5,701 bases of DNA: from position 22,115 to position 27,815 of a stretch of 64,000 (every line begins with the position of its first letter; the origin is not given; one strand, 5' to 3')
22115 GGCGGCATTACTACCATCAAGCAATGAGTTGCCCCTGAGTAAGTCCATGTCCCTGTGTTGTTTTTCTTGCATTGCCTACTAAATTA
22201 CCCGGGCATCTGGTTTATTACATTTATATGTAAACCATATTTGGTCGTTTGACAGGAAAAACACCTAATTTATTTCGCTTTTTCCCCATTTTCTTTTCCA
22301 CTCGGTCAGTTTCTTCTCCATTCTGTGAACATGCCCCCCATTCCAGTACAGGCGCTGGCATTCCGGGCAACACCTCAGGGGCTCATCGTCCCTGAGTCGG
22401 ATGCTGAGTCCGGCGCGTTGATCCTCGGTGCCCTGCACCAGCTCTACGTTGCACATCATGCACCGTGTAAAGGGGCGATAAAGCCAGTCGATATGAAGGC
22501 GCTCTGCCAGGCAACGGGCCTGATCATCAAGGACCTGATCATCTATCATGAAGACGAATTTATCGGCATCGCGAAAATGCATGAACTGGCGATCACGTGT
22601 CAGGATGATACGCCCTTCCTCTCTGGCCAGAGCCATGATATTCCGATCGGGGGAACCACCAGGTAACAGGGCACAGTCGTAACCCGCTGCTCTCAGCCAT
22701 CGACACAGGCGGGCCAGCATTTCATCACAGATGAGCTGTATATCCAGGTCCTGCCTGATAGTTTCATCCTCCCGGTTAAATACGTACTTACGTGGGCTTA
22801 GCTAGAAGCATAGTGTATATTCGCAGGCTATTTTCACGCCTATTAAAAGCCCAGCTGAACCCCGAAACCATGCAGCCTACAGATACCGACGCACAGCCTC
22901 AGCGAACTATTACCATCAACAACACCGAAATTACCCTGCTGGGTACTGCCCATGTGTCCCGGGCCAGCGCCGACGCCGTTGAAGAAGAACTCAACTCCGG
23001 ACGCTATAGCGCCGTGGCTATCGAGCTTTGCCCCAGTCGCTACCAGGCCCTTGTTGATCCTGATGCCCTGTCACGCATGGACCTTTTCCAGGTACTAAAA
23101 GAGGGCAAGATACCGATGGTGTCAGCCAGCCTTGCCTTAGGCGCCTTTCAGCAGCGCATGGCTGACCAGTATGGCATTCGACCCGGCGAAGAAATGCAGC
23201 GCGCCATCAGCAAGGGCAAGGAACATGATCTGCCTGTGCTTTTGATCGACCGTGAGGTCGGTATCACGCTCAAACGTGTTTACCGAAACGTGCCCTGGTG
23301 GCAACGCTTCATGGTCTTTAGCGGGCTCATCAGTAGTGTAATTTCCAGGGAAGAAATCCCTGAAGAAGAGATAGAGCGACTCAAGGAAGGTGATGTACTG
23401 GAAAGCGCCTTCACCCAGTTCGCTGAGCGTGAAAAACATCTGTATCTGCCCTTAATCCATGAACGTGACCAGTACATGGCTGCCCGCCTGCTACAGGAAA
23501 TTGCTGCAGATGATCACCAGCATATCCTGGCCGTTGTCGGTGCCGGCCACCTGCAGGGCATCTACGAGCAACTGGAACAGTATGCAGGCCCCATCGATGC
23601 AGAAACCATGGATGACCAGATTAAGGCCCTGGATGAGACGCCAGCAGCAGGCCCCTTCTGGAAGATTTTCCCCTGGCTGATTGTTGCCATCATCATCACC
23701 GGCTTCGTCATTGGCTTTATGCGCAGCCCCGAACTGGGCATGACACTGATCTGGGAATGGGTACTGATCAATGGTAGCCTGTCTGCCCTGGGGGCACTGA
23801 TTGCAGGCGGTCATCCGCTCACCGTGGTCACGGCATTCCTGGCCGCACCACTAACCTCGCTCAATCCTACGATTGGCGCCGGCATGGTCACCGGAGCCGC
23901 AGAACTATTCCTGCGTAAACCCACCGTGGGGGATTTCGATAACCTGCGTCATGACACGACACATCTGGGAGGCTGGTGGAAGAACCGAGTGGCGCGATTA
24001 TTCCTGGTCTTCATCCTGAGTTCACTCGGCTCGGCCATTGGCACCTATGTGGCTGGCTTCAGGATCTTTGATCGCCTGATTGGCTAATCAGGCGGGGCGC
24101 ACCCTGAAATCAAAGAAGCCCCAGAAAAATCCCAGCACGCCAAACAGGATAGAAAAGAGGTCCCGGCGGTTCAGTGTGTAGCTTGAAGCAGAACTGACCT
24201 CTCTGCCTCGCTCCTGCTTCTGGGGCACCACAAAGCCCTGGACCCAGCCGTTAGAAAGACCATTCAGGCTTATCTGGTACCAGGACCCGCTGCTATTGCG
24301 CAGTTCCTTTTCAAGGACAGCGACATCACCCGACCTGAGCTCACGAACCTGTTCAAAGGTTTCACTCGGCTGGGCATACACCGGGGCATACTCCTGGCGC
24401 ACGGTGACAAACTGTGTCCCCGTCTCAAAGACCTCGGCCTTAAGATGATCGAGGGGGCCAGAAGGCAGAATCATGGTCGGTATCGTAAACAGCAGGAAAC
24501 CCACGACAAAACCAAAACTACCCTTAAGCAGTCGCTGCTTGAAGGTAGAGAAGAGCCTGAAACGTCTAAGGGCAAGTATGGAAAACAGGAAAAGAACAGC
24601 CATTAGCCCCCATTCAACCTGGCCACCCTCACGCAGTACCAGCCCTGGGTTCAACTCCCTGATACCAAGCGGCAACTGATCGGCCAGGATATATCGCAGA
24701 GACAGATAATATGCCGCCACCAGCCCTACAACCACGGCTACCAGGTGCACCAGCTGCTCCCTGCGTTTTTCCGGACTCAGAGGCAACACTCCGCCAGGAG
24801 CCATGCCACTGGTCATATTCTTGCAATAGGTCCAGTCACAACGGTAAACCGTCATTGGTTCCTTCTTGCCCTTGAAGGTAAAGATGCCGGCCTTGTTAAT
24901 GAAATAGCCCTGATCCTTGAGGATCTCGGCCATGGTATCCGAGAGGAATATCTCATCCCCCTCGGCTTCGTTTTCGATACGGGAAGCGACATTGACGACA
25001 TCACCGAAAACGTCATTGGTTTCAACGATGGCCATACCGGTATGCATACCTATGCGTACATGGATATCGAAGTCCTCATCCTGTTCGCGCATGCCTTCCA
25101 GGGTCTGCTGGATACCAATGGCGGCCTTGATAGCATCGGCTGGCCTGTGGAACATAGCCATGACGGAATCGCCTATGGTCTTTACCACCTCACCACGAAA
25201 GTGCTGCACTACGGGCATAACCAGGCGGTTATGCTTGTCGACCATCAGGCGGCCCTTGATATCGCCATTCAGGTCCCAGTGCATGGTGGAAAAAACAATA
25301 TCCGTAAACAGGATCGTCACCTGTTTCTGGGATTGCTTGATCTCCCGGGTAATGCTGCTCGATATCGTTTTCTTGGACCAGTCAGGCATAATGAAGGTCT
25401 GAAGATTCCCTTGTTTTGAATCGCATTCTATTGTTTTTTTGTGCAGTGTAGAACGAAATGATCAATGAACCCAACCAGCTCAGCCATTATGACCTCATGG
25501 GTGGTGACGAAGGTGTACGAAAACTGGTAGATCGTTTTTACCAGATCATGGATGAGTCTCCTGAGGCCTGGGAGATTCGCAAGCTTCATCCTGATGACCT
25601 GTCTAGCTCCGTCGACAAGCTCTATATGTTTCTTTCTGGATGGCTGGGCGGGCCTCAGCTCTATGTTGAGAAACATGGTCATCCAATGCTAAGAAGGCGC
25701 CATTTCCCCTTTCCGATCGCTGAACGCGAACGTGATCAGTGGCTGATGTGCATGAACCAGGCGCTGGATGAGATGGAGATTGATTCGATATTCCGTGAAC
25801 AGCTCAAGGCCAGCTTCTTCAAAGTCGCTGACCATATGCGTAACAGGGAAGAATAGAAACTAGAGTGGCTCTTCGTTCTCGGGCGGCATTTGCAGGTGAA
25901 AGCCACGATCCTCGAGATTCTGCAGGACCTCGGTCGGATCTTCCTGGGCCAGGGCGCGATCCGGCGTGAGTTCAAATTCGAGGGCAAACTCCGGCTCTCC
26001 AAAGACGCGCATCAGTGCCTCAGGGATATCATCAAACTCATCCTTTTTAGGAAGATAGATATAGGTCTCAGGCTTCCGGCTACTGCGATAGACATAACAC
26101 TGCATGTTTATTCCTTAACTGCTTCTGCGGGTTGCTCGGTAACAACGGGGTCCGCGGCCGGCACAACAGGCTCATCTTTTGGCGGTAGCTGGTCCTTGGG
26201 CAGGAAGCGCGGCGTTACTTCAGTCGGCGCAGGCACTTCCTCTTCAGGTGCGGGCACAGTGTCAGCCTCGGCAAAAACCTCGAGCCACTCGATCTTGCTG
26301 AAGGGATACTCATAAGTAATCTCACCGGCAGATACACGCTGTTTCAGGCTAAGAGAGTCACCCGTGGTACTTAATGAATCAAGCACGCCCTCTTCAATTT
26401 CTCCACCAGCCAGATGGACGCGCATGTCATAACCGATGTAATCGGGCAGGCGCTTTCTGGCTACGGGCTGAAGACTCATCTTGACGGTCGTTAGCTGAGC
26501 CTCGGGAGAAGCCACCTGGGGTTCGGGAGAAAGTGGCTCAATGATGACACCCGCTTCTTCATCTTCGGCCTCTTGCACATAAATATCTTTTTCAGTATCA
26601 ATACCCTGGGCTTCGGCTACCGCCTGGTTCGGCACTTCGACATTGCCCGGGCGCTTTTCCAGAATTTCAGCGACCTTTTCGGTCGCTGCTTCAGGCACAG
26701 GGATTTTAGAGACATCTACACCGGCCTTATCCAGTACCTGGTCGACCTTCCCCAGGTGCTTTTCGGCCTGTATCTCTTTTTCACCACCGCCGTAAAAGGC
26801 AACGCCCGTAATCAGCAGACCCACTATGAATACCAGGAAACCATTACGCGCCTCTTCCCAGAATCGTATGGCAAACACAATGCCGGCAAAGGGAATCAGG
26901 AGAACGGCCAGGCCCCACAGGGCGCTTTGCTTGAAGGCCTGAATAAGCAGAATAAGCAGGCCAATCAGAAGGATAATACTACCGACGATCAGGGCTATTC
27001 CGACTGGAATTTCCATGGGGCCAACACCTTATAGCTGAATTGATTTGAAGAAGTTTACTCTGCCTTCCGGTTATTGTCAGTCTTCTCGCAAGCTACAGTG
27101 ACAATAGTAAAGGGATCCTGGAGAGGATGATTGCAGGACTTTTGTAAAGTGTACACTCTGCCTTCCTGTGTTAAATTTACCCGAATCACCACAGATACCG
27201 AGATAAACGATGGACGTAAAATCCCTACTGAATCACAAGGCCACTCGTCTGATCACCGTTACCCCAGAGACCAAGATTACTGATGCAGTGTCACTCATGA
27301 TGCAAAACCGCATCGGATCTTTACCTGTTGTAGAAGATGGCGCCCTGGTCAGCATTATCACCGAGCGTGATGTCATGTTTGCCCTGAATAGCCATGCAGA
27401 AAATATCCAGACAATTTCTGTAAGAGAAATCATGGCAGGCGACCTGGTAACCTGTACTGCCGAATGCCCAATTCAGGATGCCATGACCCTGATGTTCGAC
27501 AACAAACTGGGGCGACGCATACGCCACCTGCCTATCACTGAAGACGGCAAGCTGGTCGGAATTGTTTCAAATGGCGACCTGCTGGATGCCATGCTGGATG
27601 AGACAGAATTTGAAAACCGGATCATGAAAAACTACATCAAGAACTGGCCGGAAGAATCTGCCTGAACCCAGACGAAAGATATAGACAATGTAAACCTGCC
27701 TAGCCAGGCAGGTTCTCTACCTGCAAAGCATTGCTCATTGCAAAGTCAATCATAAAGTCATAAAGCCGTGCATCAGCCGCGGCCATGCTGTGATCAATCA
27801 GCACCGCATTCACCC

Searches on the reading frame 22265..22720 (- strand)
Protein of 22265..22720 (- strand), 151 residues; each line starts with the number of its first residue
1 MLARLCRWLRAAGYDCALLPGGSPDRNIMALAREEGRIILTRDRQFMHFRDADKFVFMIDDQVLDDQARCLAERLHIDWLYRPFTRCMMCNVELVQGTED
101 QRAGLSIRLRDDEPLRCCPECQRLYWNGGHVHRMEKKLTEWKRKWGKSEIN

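Call 92: search_protein_families(library=pfam, proteins=[window:22265-22720:-], max_evalue=0.000001)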
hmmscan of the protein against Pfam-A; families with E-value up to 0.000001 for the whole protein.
window:22265-22720:- (151 aa): 1 family
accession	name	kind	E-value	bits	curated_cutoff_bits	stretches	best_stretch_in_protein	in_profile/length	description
PF01927.22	Mut7-C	-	1.4e-28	100.3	23.3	1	1-137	8-145/146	Mut7-C RNAse domain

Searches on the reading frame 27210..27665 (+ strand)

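Call 92: search_protein_families(library=pfam, proteins=[window:27210-27665:+], max_evalue=0.000001)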
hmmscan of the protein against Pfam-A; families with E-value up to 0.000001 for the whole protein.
window:27210-27665:+ (151 aa): 1 family
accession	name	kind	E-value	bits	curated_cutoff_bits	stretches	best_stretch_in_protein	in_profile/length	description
PF00571.33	CBS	-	1e-28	99.9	24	2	71-129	1-56/57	CBS domain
